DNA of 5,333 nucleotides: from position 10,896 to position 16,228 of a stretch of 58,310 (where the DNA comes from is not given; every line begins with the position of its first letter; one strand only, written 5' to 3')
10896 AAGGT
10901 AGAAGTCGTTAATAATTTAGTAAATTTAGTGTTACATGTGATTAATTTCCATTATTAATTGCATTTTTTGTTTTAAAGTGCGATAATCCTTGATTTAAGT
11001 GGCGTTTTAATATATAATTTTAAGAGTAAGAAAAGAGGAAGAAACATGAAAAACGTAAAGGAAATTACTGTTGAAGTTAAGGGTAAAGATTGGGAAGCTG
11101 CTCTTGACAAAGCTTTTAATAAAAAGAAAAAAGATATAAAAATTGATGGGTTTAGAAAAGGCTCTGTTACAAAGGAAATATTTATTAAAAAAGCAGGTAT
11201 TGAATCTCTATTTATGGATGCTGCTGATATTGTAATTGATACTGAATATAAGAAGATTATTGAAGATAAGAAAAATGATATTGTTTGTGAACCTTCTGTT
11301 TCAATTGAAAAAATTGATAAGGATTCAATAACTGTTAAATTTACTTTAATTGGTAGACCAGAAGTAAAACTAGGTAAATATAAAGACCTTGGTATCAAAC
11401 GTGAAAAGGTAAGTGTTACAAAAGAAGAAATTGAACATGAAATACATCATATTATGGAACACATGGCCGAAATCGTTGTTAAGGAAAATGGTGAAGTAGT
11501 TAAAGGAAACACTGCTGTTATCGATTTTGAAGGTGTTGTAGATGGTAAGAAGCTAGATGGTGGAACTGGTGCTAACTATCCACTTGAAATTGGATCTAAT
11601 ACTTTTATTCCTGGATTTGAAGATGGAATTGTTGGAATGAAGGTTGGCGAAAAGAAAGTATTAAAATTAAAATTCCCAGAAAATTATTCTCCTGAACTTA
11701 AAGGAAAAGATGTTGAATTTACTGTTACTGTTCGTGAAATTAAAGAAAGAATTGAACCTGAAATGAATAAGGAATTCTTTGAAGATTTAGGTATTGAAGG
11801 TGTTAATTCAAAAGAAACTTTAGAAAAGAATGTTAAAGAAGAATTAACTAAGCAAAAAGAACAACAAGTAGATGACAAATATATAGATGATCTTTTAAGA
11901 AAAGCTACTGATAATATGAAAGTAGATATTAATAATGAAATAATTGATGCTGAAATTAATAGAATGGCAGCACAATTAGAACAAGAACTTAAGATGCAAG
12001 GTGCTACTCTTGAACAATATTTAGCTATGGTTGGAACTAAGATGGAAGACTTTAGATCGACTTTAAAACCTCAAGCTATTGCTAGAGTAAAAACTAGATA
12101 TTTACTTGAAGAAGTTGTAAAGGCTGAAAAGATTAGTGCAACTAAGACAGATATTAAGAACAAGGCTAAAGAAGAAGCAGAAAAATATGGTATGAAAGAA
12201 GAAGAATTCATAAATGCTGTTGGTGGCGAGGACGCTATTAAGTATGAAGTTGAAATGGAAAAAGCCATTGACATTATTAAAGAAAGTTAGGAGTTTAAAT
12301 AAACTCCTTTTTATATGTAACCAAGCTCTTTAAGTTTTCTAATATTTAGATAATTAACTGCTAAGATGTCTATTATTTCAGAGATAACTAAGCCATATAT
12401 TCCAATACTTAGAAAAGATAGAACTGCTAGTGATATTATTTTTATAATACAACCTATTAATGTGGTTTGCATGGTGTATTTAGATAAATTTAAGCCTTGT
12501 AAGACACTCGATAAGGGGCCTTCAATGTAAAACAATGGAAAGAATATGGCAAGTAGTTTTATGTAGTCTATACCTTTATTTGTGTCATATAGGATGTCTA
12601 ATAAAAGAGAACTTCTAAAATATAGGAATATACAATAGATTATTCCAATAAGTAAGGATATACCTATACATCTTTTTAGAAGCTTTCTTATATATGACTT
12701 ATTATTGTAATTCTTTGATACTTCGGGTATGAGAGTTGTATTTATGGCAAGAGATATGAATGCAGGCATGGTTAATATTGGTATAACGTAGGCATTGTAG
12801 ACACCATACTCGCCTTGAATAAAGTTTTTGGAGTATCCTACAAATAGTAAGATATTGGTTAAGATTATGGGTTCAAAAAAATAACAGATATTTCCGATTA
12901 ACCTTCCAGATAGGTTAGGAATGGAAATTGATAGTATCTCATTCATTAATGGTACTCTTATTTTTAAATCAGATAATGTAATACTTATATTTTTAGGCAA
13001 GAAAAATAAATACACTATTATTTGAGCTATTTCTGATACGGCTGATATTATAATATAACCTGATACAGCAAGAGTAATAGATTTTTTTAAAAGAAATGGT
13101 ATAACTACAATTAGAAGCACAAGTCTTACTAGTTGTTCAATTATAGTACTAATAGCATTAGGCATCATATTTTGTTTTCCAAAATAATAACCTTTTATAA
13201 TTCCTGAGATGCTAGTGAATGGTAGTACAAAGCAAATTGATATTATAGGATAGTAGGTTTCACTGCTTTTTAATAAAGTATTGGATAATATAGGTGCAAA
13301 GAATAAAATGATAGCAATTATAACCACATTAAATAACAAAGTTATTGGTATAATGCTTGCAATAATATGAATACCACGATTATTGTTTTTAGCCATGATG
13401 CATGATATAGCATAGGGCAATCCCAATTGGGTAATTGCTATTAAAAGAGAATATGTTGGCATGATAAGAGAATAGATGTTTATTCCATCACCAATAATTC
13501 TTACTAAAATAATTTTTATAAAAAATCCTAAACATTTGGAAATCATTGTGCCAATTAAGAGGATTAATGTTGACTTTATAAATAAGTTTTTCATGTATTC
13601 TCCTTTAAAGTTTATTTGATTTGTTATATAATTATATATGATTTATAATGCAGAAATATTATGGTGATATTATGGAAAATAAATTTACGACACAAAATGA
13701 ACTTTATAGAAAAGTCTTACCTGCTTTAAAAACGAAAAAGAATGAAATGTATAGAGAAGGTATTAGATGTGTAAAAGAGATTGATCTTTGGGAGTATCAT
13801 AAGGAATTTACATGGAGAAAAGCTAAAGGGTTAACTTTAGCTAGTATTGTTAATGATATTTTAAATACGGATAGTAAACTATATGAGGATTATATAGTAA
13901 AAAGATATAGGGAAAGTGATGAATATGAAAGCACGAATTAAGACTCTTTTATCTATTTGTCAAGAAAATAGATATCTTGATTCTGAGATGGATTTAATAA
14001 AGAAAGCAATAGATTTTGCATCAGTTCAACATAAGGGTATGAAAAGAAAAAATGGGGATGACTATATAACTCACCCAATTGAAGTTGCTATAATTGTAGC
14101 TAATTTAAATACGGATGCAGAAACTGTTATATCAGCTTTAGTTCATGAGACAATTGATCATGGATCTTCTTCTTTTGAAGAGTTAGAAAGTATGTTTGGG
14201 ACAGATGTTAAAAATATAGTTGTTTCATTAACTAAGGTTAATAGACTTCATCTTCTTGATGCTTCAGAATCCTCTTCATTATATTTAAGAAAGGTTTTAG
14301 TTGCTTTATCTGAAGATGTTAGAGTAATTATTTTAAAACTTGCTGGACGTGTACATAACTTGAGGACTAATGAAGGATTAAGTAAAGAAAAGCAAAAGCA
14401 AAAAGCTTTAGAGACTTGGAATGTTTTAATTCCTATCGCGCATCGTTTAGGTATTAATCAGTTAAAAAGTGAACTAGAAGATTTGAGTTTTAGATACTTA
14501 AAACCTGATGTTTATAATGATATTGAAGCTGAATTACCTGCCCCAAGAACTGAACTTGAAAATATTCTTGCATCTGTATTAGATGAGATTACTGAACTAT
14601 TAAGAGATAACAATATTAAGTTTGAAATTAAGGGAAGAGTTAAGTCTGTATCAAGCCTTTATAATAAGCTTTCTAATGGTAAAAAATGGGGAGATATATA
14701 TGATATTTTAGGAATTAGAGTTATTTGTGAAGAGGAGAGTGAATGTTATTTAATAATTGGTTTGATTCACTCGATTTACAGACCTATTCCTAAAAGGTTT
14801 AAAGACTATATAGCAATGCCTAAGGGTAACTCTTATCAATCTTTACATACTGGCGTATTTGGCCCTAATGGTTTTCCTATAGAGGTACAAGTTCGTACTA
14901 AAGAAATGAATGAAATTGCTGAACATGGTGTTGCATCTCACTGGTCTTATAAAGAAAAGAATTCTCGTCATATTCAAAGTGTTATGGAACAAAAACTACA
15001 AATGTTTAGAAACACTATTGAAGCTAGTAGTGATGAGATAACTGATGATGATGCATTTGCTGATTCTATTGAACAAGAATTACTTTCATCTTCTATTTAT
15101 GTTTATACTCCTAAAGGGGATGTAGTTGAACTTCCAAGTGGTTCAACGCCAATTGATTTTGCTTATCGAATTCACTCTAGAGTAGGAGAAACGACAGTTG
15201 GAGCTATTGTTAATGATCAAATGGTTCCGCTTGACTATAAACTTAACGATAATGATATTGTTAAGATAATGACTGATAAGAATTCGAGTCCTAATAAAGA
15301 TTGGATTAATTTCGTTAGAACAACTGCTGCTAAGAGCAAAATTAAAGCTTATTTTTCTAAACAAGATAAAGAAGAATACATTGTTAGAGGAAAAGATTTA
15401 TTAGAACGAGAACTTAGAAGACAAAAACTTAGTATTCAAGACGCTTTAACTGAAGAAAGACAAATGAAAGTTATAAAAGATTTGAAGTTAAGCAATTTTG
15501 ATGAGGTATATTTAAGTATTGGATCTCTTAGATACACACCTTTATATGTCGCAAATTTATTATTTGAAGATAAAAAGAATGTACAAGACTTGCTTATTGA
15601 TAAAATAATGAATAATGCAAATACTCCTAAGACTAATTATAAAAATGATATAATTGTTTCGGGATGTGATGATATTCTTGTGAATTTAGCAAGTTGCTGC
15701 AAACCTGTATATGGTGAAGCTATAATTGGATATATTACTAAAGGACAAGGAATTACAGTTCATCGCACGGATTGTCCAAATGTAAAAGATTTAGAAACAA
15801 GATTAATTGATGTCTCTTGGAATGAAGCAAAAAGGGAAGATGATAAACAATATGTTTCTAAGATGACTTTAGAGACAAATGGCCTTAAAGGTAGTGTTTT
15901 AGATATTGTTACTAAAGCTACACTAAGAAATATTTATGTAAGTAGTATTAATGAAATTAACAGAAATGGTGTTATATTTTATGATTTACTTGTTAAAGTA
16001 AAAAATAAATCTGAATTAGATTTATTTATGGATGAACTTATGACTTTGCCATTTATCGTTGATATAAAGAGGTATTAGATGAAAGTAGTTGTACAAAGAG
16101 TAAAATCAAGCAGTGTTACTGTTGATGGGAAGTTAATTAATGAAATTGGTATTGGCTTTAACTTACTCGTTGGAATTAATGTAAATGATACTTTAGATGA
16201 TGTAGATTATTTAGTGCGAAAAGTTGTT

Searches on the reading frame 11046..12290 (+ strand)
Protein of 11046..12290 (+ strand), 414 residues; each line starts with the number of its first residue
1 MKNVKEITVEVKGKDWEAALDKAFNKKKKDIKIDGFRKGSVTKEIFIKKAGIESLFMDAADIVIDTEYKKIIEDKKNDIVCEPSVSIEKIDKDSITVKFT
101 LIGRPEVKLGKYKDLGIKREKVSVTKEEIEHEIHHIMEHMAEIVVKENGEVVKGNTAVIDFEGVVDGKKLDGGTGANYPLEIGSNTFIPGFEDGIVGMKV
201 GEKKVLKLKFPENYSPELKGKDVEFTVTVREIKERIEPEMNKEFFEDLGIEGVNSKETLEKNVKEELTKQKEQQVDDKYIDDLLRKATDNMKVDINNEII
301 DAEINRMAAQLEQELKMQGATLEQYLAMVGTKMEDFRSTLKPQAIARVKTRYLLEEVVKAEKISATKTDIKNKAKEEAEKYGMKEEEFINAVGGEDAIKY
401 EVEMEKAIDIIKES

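Call 69: search_protein_families(library=pfam, proteins=[window:11046-12290:+], max_evalue=0.00001)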
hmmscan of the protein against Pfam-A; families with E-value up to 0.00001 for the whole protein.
window:11046-12290:+ (414 aa): 3 families
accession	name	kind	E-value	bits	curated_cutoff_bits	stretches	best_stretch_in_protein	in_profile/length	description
PF05698.19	Trigger_C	-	4.5e-31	108.5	22.7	1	257-413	3-162/162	Bacterial trigger factor protein (TF) C-terminus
PF05697.18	Trigger_N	-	6.3e-29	101.5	22.2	1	2-135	10-143/144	Bacterial trigger factor protein (TF)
PF00254.34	FKBP_C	-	3.4e-15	56.6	21.1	1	150-229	4-93/94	FKBP-type peptidyl-prolyl cis-trans isomerase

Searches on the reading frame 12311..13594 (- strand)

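Call 69: search_protein_families(library=pfam, proteins=[window:12311-13594:-], max_evalue=0.00001)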
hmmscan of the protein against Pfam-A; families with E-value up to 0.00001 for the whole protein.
window:12311-13594:- (427 aa): 2 families
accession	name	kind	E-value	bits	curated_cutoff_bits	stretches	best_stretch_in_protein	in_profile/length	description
PF01943.22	Polysacc_synt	-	1.7e-26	93.7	28.2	1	6-294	2-272/274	Polysaccharide biosynthesis protein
PF01554.23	MatE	-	4.2e-06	27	24.9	1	269-387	33-157/161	MatE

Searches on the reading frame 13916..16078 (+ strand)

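Call 69: search_protein_families(library=pfam, proteins=[window:13916-16078:+], max_evalue=0.00001)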
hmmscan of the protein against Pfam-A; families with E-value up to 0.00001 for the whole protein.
window:13916-16078:+ (720 aa): 4 families
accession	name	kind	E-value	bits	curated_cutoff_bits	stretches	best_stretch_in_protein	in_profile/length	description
PF04607.23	RelA_SpoT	-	2e-38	131.6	27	1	240-349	1-112/113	Region found in RelA / SpoT proteins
PF13328.12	HD_4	-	1.4e-34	119.5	27.2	1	31-180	1-155/156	HD domain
PF02824.27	TGS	-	1.5e-25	89.4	22.2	1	394-453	1-60/60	TGS domain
PF19296.4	RelA_AH_RIS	-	3.2e-06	27.8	23.8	0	466-627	3-179/185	RelA/SpoT, AH and RIS domains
